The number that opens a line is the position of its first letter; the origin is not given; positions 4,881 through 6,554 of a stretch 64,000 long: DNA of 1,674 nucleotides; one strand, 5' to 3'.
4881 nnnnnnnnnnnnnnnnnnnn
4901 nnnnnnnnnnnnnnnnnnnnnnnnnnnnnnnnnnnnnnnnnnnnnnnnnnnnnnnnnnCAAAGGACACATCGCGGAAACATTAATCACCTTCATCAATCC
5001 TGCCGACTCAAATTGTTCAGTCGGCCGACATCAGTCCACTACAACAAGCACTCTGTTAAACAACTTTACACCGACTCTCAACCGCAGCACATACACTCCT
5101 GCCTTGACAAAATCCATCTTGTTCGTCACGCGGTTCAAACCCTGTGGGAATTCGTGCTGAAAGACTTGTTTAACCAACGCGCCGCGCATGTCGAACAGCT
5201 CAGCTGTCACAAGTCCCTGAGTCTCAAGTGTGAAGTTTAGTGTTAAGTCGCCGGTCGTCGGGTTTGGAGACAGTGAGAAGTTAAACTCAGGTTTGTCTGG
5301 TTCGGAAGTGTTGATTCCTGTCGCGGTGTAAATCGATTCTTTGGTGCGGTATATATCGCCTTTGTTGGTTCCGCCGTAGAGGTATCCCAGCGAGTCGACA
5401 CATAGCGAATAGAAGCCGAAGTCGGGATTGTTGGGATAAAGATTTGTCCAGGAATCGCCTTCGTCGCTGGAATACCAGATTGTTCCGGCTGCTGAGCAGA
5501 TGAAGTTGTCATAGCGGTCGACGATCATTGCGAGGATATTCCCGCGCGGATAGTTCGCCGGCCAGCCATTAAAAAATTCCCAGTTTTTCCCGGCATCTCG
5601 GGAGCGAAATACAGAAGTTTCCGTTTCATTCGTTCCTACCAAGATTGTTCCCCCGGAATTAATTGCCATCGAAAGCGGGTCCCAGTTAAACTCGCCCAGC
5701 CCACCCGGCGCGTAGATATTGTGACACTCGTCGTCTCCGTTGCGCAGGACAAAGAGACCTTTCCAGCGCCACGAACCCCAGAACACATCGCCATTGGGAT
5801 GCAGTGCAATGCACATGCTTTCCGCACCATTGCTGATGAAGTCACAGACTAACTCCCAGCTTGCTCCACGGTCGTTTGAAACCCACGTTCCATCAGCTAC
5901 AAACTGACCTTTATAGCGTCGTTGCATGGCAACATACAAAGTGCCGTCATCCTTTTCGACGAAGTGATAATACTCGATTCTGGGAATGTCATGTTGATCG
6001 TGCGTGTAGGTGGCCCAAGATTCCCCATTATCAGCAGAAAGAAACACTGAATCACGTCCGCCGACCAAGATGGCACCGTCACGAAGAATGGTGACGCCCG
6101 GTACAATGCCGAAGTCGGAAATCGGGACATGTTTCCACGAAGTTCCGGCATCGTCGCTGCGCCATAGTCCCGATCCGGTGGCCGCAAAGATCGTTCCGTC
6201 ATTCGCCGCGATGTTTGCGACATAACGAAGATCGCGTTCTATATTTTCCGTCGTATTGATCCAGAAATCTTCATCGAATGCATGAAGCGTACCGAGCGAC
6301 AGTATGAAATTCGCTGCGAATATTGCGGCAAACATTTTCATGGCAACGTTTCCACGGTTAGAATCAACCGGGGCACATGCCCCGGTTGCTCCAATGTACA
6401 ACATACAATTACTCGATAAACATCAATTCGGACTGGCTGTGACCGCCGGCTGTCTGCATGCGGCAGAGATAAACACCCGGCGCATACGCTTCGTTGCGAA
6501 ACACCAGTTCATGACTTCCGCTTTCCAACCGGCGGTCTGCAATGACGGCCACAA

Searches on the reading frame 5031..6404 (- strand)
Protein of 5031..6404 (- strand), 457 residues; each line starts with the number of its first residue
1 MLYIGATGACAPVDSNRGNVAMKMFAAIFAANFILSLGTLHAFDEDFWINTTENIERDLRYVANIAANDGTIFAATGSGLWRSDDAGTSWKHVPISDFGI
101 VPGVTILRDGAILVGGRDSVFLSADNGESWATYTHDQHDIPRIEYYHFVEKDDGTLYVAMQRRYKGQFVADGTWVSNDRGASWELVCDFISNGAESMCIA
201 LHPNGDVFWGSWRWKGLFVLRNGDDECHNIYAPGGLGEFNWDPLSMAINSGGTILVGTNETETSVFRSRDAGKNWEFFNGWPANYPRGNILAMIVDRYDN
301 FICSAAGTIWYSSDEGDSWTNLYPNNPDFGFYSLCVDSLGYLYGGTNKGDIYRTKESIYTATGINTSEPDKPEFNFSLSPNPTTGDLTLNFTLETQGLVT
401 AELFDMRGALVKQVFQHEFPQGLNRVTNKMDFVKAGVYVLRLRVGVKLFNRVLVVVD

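Call 45: search_protein_families(library=ncbifam, proteins=[window:5031-6404:-], max_evalue=0.00001)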
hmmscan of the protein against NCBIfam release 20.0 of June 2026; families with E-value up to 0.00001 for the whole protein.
window:5031-6404:- (457 aa): 2 families
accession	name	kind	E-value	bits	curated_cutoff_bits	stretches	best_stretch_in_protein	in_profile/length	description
NF045728.1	glycosyl_F510_1955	equivalog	8.3e-14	51.4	175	1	50-139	129-219/246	F510_1955 family glycosylhydrolase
TIGR04183.1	Por_Secre_tail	domain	7.7e-08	32.2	23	1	379-447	2-63/72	T9SS type A sorting domain-containing protein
